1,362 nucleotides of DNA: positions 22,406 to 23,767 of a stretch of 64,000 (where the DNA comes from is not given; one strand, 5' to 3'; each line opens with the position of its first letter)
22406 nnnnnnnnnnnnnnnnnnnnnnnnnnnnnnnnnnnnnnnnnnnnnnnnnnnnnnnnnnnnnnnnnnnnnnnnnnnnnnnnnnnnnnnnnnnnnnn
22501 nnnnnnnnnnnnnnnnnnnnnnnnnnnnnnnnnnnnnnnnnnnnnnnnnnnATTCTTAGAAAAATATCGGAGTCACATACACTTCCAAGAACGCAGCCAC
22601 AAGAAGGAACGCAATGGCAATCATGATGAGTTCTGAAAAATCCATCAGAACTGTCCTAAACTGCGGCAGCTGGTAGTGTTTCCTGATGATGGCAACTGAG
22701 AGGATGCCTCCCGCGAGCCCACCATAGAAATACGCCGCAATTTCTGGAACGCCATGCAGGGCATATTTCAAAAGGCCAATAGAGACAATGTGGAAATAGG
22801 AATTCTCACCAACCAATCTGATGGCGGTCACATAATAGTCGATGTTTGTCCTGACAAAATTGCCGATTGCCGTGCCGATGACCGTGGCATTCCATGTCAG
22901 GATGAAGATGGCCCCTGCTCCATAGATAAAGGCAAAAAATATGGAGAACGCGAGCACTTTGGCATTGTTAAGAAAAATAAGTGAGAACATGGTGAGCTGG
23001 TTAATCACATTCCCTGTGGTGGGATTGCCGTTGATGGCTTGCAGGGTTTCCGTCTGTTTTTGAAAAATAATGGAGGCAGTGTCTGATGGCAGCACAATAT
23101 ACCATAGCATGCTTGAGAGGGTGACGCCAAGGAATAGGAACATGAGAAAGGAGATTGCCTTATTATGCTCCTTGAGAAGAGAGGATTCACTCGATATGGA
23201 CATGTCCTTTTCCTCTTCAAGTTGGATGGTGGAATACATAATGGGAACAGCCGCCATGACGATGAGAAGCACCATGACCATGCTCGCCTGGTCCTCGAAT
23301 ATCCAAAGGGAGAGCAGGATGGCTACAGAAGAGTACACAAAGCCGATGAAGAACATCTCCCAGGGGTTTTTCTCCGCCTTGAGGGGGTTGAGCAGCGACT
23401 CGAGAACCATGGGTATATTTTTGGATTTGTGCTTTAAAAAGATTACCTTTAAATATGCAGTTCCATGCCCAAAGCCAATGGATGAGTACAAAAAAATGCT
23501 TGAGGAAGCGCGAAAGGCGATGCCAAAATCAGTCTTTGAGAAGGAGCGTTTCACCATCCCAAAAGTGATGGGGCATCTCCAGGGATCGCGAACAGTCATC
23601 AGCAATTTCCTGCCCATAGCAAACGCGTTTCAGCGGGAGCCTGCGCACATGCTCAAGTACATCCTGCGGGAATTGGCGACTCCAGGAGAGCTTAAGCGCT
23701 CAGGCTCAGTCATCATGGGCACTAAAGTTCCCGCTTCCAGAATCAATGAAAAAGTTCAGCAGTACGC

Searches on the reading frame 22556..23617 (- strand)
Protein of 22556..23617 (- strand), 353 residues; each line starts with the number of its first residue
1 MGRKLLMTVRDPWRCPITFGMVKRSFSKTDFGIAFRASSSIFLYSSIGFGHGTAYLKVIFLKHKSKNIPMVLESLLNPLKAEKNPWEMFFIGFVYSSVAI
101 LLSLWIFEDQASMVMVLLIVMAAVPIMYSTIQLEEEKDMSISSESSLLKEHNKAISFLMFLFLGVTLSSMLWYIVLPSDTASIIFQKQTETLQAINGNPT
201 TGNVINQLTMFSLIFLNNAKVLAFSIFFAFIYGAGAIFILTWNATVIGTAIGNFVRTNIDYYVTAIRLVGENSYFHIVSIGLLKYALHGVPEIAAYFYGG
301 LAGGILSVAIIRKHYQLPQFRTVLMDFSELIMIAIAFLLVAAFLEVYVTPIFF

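Call 47: search_protein_families(library=pfam, proteins=[window:22556-23617:-])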
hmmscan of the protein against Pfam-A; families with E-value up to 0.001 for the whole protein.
window:22556-23617:- (353 aa): 1 family
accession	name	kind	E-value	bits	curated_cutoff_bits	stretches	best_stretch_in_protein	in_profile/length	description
PF01944.22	SpoIIM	-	2.2e-13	50.9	26.9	1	156-350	4-163/163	Stage II sporulation protein M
